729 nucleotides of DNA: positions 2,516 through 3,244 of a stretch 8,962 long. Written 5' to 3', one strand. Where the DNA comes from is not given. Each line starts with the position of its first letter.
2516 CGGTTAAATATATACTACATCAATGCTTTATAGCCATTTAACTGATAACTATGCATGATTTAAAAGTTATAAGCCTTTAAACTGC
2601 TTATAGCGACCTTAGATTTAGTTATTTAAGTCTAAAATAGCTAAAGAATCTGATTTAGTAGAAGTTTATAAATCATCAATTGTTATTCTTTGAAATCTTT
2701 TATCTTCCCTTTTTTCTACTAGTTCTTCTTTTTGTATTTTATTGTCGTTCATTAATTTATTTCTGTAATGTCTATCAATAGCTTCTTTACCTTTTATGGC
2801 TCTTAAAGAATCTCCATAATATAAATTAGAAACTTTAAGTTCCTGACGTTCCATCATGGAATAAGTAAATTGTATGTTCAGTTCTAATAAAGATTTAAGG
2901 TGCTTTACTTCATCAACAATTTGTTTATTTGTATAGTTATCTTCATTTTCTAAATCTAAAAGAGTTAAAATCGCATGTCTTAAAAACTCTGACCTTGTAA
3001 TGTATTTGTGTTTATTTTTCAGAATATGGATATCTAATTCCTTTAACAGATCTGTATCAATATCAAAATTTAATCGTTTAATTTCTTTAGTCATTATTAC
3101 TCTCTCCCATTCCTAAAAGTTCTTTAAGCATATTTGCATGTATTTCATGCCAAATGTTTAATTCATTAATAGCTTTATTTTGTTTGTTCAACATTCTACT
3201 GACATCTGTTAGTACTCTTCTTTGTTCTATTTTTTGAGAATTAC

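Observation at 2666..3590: Two translationally coupled RHH proteins behind an array of five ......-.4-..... palindromes: candidate minimal partition, regulatory or mobilisation-accessory module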

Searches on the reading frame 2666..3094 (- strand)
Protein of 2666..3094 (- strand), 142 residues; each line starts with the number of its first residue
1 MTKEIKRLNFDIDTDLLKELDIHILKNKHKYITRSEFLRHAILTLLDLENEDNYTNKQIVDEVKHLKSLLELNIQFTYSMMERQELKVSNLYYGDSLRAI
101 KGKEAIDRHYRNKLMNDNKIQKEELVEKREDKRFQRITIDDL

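Call 5: search_protein_families(library=pfam, proteins=[window:2666-3094:-], max_evalue=1)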
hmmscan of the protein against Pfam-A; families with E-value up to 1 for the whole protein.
window:2666-3094:- (142 aa): 1 family
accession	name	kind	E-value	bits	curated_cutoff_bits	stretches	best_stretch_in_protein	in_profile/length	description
PF01402.27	RHH_1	-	0.1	13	20.5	1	7-47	1-38/39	Ribbon-helix-helix protein, copG family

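Call 9: search_protein_families(library=ncbifam, proteins=[window:2666-3094:-], max_evalue=1)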
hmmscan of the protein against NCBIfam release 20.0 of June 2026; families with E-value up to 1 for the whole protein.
window:2666-3094:- (142 aa): 1 family
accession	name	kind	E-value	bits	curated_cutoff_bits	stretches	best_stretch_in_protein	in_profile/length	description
NF053762.1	aCcr1_fam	equivalog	1.3e-05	25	60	1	10-46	5-38/38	aCcr1 family cell cycle regulator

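Call 10: search_solved_structures(query=window:2666-3094:-, max_evalue=10, show_alignments=2)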
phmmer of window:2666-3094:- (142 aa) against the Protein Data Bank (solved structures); distinct sequences matched with E-value up to 10: 0.

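Call 12: find_homologous_proteins(query=window:2666-3094:-, max_evalue=0.01)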
Query window:2666-3094:- (142 aa): 6 proteins with E <= 0.01 among 44 candidates.
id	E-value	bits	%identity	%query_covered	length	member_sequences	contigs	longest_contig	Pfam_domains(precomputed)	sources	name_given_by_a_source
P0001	6.5e-77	274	96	100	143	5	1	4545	-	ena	-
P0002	3.7e-73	262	90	100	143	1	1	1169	-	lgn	-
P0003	2.0e-44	169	63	92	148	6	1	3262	-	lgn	-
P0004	8.9e-39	151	60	96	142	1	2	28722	-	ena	-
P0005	1.2e-37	147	59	96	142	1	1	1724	-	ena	-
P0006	2.4e-35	140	59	100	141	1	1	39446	-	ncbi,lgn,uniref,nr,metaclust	ncbi:hypothetical protein [Nosocomiicoccus sp. HMSC059G07]|uniref:hypothetical protein n=1 Tax=Nosoc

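Call 14: find_encoding_contigs(protein=P0006, flank=8000, max_places=3)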
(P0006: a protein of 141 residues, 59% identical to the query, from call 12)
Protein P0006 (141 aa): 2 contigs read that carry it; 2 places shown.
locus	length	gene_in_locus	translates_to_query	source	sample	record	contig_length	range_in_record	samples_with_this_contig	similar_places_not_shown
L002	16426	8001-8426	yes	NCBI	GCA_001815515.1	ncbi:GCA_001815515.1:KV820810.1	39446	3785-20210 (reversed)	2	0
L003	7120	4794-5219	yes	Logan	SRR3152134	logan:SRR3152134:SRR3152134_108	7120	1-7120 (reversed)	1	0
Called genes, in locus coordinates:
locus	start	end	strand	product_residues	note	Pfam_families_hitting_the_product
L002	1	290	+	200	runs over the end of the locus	PF26593:TraC-like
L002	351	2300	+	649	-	-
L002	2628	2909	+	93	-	-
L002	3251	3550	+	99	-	-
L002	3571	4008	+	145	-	PF00436:SSB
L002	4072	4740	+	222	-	-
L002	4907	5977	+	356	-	PF13702:Lysozyme_like, PF05257:CHAP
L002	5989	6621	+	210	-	-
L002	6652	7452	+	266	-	-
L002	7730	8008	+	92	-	PF05534:HicB (weak)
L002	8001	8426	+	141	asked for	-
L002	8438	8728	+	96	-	-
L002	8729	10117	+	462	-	PF18555:MobL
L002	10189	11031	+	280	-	-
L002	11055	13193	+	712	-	PF01751:Toprim, PF01131:Topoisom_bac, PF13342:Toprim_Crpt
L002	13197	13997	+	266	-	PF04203:Sortase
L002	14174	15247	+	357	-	PF13154:DUF3991, PF13155:Toprim_2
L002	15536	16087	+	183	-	PF00239:Resolvase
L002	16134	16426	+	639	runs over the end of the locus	PF02384:N6_Mtase, PF20473:MmeI_Mtase (weak)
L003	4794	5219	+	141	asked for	-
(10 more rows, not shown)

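Call 15: find_encoding_contigs(protein=P0004, flank=8000, max_places=3)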
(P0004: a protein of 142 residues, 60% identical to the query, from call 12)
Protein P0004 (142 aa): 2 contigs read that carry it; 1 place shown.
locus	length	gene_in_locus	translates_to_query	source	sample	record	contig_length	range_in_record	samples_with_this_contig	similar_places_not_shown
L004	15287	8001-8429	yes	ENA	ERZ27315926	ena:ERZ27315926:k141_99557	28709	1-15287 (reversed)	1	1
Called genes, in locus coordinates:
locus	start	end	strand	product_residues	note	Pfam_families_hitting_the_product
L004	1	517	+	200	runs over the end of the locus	PF26593:TraC-like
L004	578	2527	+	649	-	-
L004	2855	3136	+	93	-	-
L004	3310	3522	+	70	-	-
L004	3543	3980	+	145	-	PF00436:SSB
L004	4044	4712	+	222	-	-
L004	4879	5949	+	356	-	PF13702:Lysozyme_like, PF05257:CHAP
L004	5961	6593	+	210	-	-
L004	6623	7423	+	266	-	-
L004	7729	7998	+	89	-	-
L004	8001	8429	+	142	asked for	-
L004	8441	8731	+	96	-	-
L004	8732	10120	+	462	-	PF18555:MobL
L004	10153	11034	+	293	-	-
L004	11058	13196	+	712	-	PF01751:Toprim, PF01131:Topoisom_bac, PF13342:Toprim_Crpt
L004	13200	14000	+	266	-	PF04203:Sortase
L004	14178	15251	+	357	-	PF13154:DUF3991, PF13155:Toprim_2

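Call 31: search_dna_similar(query=L002:8729-10117:+, collection=plasmids, mode=protein, max_rows=40, rows=spread)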
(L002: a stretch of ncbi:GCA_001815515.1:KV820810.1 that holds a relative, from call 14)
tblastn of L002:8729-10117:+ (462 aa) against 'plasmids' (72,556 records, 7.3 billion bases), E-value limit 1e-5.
Records with a match: 1401; places in all: 1462; records where one place covers at least 80% of the query: 72.
Best place of each record, by identity: <60% 1401.
By first word of the organism name: Enterococcus 553; Bacillus 292; Listeria 130; Staphylococcus 91; Clostridium 80; Priestia 55; Lactiplantibacillus 49; Lacticaseibacillus 45; Ligilactobacillus 14; Lactococcus 13; and 23 more.
By predicted mobility (MOB-suite, as given by PLSDB): conjugative 748; mobilizable 519; non-mobilizable 134.
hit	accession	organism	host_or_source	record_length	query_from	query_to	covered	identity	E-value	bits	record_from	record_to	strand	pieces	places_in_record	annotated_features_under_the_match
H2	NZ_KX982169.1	Mammaliicoccus sciuri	-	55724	1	445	96%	43.4%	5e-97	327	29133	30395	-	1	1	mobP2: MobP2 family relaxase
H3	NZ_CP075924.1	Clostridium perfringens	feces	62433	3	352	76%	34.9%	5e-43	170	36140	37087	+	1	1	mobP2: MobP2 family relaxase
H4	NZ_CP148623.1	Clostridium perfringens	Homo sapiens,single cell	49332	3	352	76%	34.9%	3e-42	167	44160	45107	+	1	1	mobP2: MobP2 family relaxase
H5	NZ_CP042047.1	Staphylococcus aureus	retail beef liver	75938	5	344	74%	34.6%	1e-46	181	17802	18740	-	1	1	mobP2: MobP2 family relaxase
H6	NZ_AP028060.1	Bacillus subtilis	-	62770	3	368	79%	31.7%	1e-45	177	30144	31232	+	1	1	mobP2: MobP2 family relaxase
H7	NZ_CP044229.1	Lacticaseibacillus rhamnosus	Homo sapiens,cell culture,intestinal ...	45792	1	377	82%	30.6%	4e-45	176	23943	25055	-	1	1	mobP2: MobP2 family relaxase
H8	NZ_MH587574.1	Staphylococcus aureus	-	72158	1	344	74%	33.1%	8e-43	169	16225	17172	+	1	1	mobP2: MobP2 family relaxase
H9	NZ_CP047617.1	Lactococcus raffinolactis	pure culture from sewage,sewage from ...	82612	3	348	75%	32.8%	5e-46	178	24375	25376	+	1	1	mobP2: MobP2 family relaxase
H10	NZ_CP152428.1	Bacillus paramycoides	mixed culture,soil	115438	3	344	74%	33.1%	1e-45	177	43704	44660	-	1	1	mobP2: MobP2 family relaxase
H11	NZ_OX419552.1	Bacillus subtilis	garden soil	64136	3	343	74%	32.7%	2e-46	179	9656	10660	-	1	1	mobP2: MobP2 family relaxase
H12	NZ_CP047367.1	Bacillus nitratireducens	Solanum lycopersicum L.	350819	3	344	74%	32.1%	6e-44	172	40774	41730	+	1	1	mobP2: MobP2 family relaxase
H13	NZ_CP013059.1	Bacillus thuringiensis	organism,soil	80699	3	349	75%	31.3%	2e-36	150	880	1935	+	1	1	mobP2: MobP2 family relaxase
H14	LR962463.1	Enterococcus faecalis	-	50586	1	344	74%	31.4%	8e-41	163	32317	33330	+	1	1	record has no annotation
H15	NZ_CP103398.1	Listeria innocua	meat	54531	2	345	74%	31.2%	1e-36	151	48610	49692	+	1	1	mobP2: MobP2 family relaxase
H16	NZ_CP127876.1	Priestia megaterium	Single bacterial isolate,soil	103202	3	345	74%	30.9%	3e-37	152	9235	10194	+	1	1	mobP2: MobP2 family relaxase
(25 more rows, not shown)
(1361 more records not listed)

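Call 32: search_dna_similar(query=window:2666-3094:-, collection=plasmids, mode=protein, max_evalue=1, max_rows=30)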
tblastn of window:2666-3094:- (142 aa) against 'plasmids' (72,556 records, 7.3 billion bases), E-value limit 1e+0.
No match.

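Call 34: get_annotated_region(hit=H2, flank=3500)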
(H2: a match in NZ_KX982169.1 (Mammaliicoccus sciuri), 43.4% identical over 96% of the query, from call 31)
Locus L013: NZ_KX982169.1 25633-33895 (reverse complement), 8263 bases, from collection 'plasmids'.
description: Mammaliicoccus sciuri strain wo27-9 plasmid pWo27-9, complete sequence
organism: Mammaliicoccus sciuri (NCBI taxid 1296)
taxonomy: Bacteria; Bacillota; Bacilli; Bacillales; Staphylococcaceae; Mammaliicoccus; Mammaliicoccus sciuri
host: -; source: -; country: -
typing (MOB-suite, as given by PLSDB): mobilizable; replicon rep_cluster_211; relaxase MOBP
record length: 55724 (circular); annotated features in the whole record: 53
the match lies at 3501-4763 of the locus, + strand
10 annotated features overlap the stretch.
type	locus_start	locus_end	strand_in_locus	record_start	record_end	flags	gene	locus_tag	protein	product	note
CDS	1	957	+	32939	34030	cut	-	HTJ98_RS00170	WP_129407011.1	lysozyme family protein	-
CDS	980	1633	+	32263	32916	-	-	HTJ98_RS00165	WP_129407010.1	hypothetical protein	-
CDS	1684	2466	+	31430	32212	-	-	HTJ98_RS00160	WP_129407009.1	hypothetical protein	-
CDS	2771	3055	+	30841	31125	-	-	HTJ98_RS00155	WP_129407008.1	hypothetical protein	-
CDS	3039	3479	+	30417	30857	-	-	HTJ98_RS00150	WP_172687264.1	ribbon-helix-helix domain-containing protein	-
CDS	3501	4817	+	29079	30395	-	mobP2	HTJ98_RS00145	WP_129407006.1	MobP2 family relaxase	-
CDS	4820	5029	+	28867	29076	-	-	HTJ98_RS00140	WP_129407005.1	hypothetical protein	-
CDS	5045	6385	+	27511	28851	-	-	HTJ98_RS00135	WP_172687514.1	hypothetical protein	-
CDS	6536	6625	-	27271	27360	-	-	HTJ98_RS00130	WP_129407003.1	type I toxin-antitoxin system Fst family toxin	-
CDS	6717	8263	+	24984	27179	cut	topB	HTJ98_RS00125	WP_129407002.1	type IA DNA topoisomerase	GO:0006265 - DNA topological change [Evidence IEA]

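Call 37: find_encoding_contigs(protein=P0003, flank=5000, max_places=2)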
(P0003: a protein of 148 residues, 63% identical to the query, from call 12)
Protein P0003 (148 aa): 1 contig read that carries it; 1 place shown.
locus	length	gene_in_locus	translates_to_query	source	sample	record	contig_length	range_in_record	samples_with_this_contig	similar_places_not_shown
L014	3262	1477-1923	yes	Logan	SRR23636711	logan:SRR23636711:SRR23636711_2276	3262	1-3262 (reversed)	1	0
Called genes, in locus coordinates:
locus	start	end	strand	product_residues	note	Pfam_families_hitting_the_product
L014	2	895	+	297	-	?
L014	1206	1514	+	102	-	PF05534:HicB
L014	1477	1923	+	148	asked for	-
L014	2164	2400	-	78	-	-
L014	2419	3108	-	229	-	-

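Call 39: find_encoding_contigs(protein=P0005, flank=5000, max_places=2)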
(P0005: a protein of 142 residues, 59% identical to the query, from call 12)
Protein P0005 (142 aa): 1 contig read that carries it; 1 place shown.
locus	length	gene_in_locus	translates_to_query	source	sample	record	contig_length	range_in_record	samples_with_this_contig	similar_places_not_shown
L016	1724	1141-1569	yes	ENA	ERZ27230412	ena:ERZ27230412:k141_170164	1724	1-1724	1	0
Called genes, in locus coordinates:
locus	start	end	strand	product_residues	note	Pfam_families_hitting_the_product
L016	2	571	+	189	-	?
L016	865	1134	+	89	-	-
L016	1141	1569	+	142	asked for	-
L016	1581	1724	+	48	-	?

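Call 40: predict_structure(alignment_id=A1)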
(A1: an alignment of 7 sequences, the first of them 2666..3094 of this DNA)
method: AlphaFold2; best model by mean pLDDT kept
length: 142 residues; sequences in the alignment: 7
mean_pLDDT: 61.3   pTM: 0.28
mean pLDDT of the five models: 61.3, 60.4, 60.2, 55.0, 51.1
residues with pLDDT >= 90: 0; 70-90: 51; 50-70: 33; < 50: 58
segments of 3 or more residues with pLDDT < 50: 1-4, 88-111, 114-127, 129-142
pLDDT, mean of each block of 10 residues (from residue 1): 48 79 85 83 72 63 83 70 54 43 46 47 46 42 41
secondary structure, 60 per line:
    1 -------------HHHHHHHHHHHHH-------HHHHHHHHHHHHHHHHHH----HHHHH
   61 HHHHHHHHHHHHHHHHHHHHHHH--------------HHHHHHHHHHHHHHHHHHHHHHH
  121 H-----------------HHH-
elements in order: H14-26 H34-51 H56-83 H98-121

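Call 41: get_annotated_region(hit=H6, flank=2500)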
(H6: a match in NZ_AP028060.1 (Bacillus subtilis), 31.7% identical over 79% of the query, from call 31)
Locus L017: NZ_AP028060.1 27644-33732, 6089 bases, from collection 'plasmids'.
description: Bacillus subtilis subsp. natto strain NARUSE plasmid pNARUSE, complete sequence
organism: Bacillus subtilis (NCBI taxid 86029)
taxonomy: Bacteria; Bacillota; Bacilli; Bacillales; Bacillaceae; Bacillus; Bacillus subtilis
host: -; source: -; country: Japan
typing (MOB-suite, as given by PLSDB): conjugative; relaxase MOBP; mating-pair formation MPF_T
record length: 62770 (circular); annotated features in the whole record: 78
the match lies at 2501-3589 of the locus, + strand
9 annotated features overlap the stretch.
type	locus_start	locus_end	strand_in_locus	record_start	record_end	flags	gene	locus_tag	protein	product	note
CDS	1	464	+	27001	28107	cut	-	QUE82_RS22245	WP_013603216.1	bifunctional lytic transglycosylase/C40 family peptidase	GO:0006508 - proteolysis [Evidence IEA]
CDS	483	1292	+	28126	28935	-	-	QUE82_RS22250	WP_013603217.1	hypothetical protein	-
CDS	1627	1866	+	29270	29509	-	-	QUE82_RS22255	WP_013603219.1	hypothetical protein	-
CDS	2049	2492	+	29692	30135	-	-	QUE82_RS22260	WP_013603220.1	hypothetical protein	-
CDS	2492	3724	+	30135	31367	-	mobP2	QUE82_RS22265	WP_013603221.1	MobP2 family relaxase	-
CDS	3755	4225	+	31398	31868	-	-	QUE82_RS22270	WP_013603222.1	hypothetical protein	-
CDS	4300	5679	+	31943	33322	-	-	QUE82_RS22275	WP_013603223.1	DUF3991 and TOPRIM domain-containing protein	-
CDS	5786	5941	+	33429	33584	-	-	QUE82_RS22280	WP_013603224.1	hypothetical protein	-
CDS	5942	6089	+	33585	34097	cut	-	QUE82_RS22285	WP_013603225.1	type II toxin-antitoxin system PemK/MazF family toxin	-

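Call 42: get_annotated_region(hit=H5, flank=2500)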
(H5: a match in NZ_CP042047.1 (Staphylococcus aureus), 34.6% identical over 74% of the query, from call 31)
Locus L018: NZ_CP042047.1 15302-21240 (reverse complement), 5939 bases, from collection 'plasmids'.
description: Staphylococcus aureus strain B2-7A plasmid pSALNBL75, complete sequence
organism: Staphylococcus aureus (NCBI taxid 1280)
taxonomy: Bacteria; Bacillota; Bacilli; Bacillales; Staphylococcaceae; Staphylococcus; Staphylococcus aureus
host: -; source: retail beef liver; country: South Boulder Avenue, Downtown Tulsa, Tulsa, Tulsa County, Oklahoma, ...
typing (MOB-suite, as given by PLSDB): conjugative; replicon rep_cluster_1017,rep_cluster_765; relaxase MOBP; mating-pair formation MPF_T
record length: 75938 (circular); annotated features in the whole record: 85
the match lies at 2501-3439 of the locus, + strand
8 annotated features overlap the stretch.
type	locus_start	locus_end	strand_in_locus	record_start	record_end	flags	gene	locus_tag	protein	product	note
CDS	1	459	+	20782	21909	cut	-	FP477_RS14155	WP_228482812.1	CHAP domain-containing protein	-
CDS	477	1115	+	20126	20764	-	-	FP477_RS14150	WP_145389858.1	hypothetical protein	-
CDS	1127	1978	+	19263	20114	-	-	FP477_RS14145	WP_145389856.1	hypothetical protein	-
CDS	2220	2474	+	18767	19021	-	-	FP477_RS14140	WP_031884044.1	hypothetical protein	-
CDS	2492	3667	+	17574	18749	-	mobP2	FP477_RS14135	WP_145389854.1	MobP2 family relaxase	-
CDS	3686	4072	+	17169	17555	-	-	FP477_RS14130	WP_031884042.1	hypothetical protein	-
CDS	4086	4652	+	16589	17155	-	-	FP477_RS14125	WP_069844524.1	hypothetical protein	-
CDS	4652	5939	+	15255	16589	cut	-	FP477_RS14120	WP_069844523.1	ArdC-like ssDNA-binding domain-containing protein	-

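Call 43: get_annotated_region(hit=H8, flank=2500)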
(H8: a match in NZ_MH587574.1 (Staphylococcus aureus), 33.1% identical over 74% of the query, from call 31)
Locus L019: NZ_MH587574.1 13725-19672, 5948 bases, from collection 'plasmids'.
description: Staphylococcus aureus strain WBG10514 plasmid pWBG731, complete sequence
organism: Staphylococcus aureus (NCBI taxid 1280)
taxonomy: Bacteria; Bacillota; Bacilli; Bacillales; Staphylococcaceae; Staphylococcus; Staphylococcus aureus
host: -; source: -; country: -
typing (MOB-suite, as given by PLSDB): conjugative; replicon rep_cluster_1215,rep_cluster_765; relaxase MOBP; mating-pair formation MPF_T
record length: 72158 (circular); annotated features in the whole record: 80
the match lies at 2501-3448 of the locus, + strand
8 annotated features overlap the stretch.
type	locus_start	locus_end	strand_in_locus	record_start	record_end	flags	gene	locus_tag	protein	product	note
CDS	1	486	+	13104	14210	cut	-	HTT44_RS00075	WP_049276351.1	CHAP domain-containing protein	-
CDS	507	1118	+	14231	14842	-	-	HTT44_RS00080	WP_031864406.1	hypothetical protein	-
CDS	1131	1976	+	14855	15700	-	-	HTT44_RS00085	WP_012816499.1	hypothetical protein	-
CDS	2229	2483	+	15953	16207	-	-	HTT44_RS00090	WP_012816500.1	ribbon-helix-helix protein, CopG family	-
CDS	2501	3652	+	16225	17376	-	mobP2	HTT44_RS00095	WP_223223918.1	MobP2 family relaxase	-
CDS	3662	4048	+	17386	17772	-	-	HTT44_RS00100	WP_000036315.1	hypothetical protein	-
CDS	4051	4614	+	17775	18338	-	-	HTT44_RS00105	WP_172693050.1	hypothetical protein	-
CDS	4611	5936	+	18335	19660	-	-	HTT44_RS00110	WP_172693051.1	ArdC-like ssDNA-binding domain-containing protein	-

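Call 53: search_protein_representatives(alignment_id=A1)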
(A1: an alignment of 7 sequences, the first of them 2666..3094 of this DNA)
Query: 7 sequences, 143 profile positions. Proteins with E-value up to 0.001 (for the whole library): 12; up to 1e-10: 3; up to 1e-30: 3. The best 12 are listed.
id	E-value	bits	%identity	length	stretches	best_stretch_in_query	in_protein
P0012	1.4e-49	184.1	-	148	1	1-143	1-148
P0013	7.7e-45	168.7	-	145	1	4-143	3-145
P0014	4.9e-34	133.7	-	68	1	74-143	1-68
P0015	3.6e-09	53.1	-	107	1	5-74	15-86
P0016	3.7e-08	49.8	-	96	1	4-77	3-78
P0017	6.9e-08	48.9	-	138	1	4-129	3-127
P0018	1.0e-07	48.3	-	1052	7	82-114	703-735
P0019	1.6e-04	38.0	-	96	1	5-71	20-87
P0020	1.8e-04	37.9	-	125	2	3-48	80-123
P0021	2.0e-04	37.7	-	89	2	5-65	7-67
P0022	4.3e-04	36.6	-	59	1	3-58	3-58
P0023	4.7e-04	36.5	-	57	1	5-51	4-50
